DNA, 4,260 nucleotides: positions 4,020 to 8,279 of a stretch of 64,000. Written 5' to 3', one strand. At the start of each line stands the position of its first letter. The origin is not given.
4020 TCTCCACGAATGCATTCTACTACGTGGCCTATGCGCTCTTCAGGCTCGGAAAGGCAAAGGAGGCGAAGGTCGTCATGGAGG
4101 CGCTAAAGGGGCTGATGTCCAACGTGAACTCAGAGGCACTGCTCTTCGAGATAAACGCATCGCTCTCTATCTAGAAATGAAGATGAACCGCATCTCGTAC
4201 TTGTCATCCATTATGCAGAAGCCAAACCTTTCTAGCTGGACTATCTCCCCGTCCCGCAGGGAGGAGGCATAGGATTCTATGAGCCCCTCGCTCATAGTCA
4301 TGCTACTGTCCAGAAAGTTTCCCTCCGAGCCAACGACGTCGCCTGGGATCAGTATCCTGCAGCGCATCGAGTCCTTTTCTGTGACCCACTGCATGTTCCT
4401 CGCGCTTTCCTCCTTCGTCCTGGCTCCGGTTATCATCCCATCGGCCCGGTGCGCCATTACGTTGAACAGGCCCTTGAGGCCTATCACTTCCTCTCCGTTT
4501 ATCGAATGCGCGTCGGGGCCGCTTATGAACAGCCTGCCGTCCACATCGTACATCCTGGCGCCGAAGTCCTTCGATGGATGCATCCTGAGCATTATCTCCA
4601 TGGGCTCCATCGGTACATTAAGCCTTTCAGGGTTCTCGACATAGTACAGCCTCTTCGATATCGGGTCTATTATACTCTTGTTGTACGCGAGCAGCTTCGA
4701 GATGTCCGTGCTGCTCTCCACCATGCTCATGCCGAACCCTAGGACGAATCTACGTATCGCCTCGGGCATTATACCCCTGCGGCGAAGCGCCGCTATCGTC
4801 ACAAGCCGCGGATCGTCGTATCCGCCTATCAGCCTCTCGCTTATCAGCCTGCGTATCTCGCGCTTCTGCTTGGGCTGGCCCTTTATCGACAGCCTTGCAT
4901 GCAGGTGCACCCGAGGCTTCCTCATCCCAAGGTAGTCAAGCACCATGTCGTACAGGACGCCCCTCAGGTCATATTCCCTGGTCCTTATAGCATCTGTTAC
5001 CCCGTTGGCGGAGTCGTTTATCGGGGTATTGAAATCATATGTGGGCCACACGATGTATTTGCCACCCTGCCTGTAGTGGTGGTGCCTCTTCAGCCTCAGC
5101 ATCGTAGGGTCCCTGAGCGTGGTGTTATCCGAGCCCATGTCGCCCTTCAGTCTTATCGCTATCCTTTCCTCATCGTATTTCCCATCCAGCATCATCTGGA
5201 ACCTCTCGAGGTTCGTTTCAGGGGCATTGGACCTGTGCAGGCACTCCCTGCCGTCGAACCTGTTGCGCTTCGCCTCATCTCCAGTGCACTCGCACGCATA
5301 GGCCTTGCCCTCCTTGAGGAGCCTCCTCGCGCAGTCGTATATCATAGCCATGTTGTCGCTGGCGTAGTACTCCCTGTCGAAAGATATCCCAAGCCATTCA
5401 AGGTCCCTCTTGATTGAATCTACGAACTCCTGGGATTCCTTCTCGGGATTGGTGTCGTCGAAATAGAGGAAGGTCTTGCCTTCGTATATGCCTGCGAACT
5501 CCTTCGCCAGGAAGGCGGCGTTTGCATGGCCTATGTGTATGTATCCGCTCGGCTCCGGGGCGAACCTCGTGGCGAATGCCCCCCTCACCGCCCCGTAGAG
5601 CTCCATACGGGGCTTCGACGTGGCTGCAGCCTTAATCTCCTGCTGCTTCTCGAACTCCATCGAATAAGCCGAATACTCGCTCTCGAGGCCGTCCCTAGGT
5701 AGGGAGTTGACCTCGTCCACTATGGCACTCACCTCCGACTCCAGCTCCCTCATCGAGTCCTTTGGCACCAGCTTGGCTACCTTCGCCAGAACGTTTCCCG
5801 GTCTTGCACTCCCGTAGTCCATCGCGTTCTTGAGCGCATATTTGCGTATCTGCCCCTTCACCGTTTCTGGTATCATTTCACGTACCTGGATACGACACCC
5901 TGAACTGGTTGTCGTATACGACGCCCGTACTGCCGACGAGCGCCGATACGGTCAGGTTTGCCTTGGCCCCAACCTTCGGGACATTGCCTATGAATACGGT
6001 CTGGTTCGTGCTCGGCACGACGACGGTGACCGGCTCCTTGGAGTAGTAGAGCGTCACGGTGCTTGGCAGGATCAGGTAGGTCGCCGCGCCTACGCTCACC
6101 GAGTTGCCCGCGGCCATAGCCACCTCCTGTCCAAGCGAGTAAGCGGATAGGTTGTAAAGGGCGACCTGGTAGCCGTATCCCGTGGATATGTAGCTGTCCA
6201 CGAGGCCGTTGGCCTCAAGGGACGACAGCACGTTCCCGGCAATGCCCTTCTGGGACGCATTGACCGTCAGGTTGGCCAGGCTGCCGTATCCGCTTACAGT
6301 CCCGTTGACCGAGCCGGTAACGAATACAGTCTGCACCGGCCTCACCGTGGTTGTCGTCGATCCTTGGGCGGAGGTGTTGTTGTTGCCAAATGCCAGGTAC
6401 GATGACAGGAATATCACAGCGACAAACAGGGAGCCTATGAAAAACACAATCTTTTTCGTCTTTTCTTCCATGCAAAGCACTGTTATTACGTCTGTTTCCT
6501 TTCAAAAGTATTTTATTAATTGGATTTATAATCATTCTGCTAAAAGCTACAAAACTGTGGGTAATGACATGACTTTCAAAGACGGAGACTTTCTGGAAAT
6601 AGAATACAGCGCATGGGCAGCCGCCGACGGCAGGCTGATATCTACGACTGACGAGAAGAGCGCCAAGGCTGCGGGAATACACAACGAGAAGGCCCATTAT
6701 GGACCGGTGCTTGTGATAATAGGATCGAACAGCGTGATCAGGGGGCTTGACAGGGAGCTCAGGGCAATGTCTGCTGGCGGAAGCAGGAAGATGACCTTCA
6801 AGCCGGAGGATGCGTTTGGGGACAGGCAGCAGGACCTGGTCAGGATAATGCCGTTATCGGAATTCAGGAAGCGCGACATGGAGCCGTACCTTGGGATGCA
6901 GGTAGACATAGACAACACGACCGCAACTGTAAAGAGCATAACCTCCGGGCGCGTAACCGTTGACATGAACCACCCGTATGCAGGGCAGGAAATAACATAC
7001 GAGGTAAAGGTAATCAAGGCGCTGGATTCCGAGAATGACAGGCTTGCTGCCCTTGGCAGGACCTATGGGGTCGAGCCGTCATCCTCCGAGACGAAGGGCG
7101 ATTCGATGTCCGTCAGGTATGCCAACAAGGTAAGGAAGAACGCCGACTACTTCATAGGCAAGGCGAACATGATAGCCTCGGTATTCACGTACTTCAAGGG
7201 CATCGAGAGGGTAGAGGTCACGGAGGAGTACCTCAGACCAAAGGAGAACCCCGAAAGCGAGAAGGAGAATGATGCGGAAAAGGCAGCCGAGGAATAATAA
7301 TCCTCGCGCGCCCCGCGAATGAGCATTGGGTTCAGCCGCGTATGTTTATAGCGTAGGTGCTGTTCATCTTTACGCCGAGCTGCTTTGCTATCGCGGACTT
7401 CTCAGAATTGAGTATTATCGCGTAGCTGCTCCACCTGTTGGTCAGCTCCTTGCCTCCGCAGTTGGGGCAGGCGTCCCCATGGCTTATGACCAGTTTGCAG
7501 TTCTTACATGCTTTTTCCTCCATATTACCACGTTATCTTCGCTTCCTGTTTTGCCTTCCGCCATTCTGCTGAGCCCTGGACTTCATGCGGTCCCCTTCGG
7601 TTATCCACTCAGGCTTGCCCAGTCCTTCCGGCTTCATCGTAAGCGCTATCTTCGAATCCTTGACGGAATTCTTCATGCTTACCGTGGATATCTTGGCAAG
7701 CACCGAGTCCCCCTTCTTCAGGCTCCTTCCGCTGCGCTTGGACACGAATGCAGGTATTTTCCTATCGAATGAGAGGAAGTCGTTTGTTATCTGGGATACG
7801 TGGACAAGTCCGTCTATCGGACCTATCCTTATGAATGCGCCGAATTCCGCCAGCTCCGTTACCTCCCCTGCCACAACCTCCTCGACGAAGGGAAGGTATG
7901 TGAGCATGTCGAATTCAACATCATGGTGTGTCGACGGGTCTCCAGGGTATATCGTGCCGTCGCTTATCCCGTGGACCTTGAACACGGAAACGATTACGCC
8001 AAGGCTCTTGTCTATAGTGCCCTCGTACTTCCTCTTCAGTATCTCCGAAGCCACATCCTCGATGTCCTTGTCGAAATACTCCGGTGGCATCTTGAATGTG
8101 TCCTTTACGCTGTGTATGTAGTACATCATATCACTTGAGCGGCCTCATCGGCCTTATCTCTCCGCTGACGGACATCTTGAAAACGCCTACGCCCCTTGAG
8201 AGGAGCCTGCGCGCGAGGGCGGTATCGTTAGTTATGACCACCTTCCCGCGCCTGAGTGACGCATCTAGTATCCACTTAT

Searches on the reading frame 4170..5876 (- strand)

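Call 48: search_protein_families(library=pfam, proteins=[window:4170-5876:-], max_evalue=0.001)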
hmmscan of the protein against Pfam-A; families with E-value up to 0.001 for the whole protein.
window:4170-5876:- (569 aa): 3 families
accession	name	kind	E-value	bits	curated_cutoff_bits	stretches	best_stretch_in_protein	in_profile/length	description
PF00749.27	tRNA-synt_1c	-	4.9e-71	239.7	23.4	1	102-391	3-300/314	tRNA synthetases class I (E and Q), catalytic domain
PF03950.23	tRNA-synt_1c_C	-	5.9e-07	30.1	23.9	1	408-483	2-84/91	tRNA synthetases class I (E and Q), anti-codon binding domain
PF20974.2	tRNA-synt_1c_C2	-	4e-06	27.9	23.9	1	495-557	2-69/69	tRNA synthetases class I (E and Q), anti-codon binding domain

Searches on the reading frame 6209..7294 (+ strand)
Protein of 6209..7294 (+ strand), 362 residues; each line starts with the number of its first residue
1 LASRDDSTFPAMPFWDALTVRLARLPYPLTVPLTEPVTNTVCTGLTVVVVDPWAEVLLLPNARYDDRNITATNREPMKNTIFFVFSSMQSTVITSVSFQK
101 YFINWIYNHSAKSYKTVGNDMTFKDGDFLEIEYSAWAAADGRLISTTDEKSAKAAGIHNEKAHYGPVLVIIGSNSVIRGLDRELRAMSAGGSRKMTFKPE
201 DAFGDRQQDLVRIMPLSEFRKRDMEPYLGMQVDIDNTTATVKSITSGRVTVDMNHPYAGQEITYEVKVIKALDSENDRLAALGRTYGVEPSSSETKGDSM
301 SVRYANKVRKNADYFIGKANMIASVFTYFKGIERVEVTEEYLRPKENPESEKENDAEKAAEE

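Call 48: search_protein_families(library=pfam, proteins=[window:6209-7294:+], max_evalue=0.001)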
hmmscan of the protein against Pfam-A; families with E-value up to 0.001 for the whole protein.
window:6209-7294:+ (362 aa): 2 families
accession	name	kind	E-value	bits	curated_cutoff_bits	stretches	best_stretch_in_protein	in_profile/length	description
PF22199.2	FKBP26_IF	-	1.6e-16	60.4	27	1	212-257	1-46/46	FKBP26, IF domain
PF00254.34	FKBP_C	-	1.1e-08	35.7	21.1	1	123-208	5-76/94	FKBP-type peptidyl-prolyl cis-trans isomerase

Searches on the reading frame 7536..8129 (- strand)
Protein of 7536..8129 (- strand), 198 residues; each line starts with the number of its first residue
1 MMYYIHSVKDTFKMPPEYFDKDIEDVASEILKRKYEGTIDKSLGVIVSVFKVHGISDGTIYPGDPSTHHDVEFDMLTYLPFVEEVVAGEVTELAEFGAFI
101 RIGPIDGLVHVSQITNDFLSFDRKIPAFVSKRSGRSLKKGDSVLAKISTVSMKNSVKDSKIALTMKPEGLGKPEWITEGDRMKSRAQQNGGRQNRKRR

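Call 48: search_protein_families(library=pfam, proteins=[window:7536-8129:-], max_evalue=0.001)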
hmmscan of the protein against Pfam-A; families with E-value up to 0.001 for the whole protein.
window:7536-8129:- (198 aa): 2 families
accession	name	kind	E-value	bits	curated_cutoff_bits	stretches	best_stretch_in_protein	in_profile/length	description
PF03876.22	SHS2_Rpb7-N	-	2.4e-15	56.8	24.8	1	10-65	2-57/57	SHS2 domain found in N terminus of Rpb7p/Rpc25p/MJ0397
PF00575.29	S1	-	6.4e-14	52.5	22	1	80-154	2-66/74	S1 RNA binding domain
